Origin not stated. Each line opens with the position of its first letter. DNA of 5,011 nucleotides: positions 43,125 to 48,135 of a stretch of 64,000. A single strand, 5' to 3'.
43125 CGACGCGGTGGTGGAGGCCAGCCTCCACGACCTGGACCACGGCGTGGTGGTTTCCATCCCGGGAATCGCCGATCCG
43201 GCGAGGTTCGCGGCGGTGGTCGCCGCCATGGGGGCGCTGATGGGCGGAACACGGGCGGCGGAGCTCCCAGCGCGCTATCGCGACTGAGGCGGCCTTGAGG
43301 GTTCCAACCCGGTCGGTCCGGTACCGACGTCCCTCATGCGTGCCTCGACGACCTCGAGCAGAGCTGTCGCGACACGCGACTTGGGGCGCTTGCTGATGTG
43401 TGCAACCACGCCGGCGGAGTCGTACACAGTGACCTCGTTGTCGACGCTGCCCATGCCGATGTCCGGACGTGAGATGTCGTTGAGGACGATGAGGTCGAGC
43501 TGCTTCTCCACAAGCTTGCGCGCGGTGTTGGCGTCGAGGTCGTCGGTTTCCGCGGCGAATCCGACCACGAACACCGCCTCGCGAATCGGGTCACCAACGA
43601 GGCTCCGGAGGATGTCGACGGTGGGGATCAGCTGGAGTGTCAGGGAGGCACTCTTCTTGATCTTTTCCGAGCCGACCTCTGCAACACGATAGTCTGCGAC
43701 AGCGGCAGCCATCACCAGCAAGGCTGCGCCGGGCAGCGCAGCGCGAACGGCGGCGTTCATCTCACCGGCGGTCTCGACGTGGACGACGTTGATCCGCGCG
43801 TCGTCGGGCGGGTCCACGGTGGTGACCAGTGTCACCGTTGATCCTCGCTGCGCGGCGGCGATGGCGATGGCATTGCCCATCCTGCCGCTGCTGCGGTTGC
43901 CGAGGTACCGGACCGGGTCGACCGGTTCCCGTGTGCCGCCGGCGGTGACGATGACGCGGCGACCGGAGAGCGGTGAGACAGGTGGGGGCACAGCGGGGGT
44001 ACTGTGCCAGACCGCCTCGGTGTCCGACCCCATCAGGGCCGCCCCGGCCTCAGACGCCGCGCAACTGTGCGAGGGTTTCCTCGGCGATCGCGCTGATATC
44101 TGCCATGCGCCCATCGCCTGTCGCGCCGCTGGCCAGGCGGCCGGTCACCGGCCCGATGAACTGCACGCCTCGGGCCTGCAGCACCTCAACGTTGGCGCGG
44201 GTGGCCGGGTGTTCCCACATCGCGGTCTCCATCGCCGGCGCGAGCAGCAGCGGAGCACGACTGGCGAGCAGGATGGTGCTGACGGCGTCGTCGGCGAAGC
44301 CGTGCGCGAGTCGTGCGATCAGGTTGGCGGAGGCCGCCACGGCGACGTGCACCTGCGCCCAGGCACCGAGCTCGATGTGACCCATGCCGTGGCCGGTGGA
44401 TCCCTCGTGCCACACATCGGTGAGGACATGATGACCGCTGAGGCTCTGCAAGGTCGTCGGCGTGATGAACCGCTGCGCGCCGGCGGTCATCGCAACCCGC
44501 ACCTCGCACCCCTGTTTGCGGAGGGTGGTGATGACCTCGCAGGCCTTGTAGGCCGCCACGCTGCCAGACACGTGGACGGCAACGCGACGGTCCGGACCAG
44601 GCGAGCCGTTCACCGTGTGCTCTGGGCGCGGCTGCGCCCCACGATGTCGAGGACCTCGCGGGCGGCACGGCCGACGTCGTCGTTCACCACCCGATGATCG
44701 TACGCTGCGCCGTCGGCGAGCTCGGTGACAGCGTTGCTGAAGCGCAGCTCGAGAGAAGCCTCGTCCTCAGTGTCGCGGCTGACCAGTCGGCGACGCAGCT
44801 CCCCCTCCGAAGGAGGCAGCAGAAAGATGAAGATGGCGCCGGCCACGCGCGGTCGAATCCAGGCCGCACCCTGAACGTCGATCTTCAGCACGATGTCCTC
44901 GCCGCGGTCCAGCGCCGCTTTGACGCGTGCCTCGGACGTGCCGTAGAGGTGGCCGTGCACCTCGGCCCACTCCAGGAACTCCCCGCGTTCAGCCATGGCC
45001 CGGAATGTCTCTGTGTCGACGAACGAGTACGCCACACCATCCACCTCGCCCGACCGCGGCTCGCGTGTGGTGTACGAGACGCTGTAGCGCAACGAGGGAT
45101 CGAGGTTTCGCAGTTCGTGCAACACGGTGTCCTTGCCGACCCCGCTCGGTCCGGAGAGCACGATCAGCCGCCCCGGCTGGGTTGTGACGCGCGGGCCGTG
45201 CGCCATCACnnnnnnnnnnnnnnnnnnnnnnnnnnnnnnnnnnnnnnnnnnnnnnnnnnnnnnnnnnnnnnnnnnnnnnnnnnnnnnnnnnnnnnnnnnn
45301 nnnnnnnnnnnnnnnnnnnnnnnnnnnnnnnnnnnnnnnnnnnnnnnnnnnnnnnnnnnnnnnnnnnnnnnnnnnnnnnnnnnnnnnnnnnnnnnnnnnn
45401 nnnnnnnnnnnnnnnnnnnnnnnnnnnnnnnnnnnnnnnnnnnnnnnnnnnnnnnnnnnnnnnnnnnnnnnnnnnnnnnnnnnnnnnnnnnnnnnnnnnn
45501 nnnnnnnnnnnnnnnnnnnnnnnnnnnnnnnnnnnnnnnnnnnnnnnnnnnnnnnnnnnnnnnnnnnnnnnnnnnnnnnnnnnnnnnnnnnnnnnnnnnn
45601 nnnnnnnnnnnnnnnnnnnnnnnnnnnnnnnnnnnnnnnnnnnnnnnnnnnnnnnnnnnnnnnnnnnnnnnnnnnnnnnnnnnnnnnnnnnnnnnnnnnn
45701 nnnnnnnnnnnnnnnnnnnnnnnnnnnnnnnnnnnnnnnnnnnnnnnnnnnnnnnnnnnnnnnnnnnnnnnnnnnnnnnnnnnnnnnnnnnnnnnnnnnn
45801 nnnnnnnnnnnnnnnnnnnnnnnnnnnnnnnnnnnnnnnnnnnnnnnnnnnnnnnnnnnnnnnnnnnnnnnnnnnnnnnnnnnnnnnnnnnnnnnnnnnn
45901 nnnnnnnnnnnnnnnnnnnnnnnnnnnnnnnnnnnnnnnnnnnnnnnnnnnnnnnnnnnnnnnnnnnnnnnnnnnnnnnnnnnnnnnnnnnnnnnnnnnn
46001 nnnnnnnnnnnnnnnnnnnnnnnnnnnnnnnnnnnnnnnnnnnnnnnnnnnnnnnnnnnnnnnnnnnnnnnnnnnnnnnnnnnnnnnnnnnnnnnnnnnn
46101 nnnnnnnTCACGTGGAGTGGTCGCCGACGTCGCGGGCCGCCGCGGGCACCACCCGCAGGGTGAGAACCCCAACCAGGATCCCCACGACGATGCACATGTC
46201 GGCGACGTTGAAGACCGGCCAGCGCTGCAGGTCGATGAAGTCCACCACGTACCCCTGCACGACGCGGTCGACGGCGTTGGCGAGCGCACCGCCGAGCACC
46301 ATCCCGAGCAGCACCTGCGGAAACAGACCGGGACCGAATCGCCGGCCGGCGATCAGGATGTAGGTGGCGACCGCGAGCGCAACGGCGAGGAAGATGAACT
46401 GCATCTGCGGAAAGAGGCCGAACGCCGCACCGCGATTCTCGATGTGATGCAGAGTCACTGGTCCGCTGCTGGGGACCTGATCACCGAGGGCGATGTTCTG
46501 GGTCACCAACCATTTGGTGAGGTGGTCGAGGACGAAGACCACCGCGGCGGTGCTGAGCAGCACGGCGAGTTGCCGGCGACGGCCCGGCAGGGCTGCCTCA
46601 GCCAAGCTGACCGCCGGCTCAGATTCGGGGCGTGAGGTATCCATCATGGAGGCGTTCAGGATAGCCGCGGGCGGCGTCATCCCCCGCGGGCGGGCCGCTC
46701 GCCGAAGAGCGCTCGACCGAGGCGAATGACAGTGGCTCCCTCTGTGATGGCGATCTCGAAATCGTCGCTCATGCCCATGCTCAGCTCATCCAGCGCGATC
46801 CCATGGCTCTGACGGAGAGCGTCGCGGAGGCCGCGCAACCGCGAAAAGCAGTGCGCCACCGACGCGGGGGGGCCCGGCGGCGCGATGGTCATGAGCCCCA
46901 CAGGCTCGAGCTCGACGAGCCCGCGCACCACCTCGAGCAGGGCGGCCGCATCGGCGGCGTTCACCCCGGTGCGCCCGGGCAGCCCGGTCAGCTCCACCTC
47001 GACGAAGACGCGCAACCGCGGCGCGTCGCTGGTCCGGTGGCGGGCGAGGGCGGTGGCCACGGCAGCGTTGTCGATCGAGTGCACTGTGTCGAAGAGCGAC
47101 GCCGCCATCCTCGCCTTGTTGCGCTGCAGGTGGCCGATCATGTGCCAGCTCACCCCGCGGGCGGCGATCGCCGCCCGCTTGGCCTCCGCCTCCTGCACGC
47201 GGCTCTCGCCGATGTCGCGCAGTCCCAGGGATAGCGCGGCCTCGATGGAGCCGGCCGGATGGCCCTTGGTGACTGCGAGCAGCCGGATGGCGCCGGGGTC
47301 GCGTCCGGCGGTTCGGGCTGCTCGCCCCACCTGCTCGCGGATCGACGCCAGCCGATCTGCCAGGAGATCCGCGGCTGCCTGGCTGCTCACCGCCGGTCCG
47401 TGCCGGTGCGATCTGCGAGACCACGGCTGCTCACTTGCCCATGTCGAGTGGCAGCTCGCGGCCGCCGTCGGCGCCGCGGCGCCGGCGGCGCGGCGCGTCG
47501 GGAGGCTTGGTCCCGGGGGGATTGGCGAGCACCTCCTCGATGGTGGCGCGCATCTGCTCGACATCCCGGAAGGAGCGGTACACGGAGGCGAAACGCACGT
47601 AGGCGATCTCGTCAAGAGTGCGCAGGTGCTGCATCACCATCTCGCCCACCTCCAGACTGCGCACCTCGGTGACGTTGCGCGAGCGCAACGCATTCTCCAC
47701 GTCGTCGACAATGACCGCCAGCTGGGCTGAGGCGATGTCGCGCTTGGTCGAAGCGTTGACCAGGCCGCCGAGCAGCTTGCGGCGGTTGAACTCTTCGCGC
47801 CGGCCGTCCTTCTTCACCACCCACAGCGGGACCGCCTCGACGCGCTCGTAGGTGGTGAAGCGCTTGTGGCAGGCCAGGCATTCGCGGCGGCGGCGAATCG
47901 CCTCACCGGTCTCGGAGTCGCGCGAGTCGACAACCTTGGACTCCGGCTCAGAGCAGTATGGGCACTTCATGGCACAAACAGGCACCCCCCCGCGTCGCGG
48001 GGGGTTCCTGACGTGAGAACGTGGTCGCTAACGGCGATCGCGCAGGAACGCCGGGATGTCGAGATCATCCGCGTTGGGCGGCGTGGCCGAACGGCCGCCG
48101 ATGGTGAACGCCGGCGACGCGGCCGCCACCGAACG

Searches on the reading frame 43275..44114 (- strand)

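Call 7: search_protein_families(library=pfam, proteins=[window:43275-44114:-], max_evalue=0.001)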
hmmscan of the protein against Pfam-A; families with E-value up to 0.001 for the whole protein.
window:43275-44114:- (279 aa): 1 family
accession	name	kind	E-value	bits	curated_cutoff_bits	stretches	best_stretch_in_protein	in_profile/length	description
PF04127.22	DFP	-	1.3e-60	204.8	22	1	49-230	1-185/186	DNA/pantothenate metabolism flavoprotein C-terminal domain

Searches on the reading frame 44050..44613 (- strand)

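Call 7: search_protein_families(library=pfam, proteins=[window:44050-44613:-], max_evalue=0.001)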
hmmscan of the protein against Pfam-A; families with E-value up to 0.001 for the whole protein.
window:44050-44613:- (187 aa): 1 family
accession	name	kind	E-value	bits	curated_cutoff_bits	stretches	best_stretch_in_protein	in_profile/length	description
PF02441.25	Flavoprotein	-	1.4e-29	103.2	22.7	1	10-183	2-161/162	Flavoprotein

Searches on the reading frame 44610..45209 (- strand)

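Call 7: search_protein_families(library=pfam, proteins=[window:44610-45209:-], max_evalue=0.001)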
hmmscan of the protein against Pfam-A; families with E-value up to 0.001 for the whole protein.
window:44610-45209:- (199 aa): 3 families
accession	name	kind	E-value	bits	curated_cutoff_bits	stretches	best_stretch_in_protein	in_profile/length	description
PF00625.27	Guanylate_kin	-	8.7e-40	136.8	25.2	1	14-190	3-179/182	Guanylate kinase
PF13191.12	AAA_16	-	0.00047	21.1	32.6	0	9-187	21-149/167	AAA ATPase domain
PF13238.12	AAA_18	-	0.00073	20.4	29.4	0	16-150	1-116/128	AAA domain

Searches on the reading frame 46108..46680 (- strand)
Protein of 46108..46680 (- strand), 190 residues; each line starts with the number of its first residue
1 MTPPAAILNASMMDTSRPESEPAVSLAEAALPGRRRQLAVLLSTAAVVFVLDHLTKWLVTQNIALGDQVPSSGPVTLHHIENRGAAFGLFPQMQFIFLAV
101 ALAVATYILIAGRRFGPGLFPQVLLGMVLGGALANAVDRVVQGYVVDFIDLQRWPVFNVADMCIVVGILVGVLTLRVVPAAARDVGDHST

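Call 7: search_protein_families(library=pfam, proteins=[window:46108-46680:-], max_evalue=0.001)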
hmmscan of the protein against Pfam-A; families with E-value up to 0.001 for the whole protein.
window:46108-46680:- (190 aa): 1 family
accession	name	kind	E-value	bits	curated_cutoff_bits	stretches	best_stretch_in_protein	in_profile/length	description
PF01252.23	Peptidase_A8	-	2.3e-33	115.8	25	1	45-173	2-138/142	Signal peptidase (SPase) II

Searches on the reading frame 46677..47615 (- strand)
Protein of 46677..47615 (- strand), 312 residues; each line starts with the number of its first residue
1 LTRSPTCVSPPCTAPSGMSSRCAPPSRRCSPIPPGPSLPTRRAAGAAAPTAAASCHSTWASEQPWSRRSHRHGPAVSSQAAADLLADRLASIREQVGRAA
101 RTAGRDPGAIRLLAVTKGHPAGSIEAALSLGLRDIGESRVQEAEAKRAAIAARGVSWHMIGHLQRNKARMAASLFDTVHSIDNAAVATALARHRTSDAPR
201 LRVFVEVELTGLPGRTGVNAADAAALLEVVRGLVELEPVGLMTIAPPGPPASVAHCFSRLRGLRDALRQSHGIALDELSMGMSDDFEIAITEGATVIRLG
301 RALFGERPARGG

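Call 7: search_protein_families(library=pfam, proteins=[window:46677-47615:-], max_evalue=0.001)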
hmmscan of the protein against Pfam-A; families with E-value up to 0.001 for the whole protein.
window:46677-47615:- (312 aa): 1 family
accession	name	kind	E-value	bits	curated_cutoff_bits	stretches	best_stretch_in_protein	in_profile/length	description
PF01168.26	Ala_racemase_N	-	5.8e-19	69.1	24.1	1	89-308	3-220/220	Alanine racemase, N-terminal domain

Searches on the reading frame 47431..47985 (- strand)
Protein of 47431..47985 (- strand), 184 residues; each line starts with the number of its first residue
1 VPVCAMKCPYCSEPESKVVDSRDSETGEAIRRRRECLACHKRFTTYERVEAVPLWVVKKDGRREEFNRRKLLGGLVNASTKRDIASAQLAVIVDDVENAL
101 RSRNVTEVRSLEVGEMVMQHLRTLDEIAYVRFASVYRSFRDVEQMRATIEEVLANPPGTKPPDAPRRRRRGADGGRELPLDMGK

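Call 7: search_protein_families(library=pfam, proteins=[window:47431-47985:-], max_evalue=0.001)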
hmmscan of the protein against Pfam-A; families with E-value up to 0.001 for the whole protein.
window:47431-47985:- (184 aa): 2 families
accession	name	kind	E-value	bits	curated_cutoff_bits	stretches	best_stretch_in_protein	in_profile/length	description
PF22811.2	Zn_ribbon_NrdR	-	3.4e-21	75.3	27.2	1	6-47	1-42/42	Transcriptional repressor NrdR-like, N-terminal domain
PF03477.21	ATP-cone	-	8.3e-20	71.6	25.8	1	56-141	3-87/88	ATP cone domain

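Call 72: search_solved_structures(query=window:47434-47970:-, show_alignments=2)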
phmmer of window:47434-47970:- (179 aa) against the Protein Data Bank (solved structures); distinct sequences matched with E-value up to 0.001: 5.
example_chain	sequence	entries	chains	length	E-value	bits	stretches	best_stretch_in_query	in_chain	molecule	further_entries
9gex_A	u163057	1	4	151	9.9e-36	126.6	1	1-142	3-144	Transcriptional repressor NrdR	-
9fxk_A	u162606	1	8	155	1e-35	126.6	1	1-142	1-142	Transcriptional repressor NrdR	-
9fzf_A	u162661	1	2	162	1.4e-35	126.1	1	1-142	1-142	Transcriptional repressor NrdR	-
9fvr_A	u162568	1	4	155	1.6e-35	125.9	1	1-141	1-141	Transcriptional repressor NrdR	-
7p37_A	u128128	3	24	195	6.5e-32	114.2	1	1-174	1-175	Transcriptional repressor NrdR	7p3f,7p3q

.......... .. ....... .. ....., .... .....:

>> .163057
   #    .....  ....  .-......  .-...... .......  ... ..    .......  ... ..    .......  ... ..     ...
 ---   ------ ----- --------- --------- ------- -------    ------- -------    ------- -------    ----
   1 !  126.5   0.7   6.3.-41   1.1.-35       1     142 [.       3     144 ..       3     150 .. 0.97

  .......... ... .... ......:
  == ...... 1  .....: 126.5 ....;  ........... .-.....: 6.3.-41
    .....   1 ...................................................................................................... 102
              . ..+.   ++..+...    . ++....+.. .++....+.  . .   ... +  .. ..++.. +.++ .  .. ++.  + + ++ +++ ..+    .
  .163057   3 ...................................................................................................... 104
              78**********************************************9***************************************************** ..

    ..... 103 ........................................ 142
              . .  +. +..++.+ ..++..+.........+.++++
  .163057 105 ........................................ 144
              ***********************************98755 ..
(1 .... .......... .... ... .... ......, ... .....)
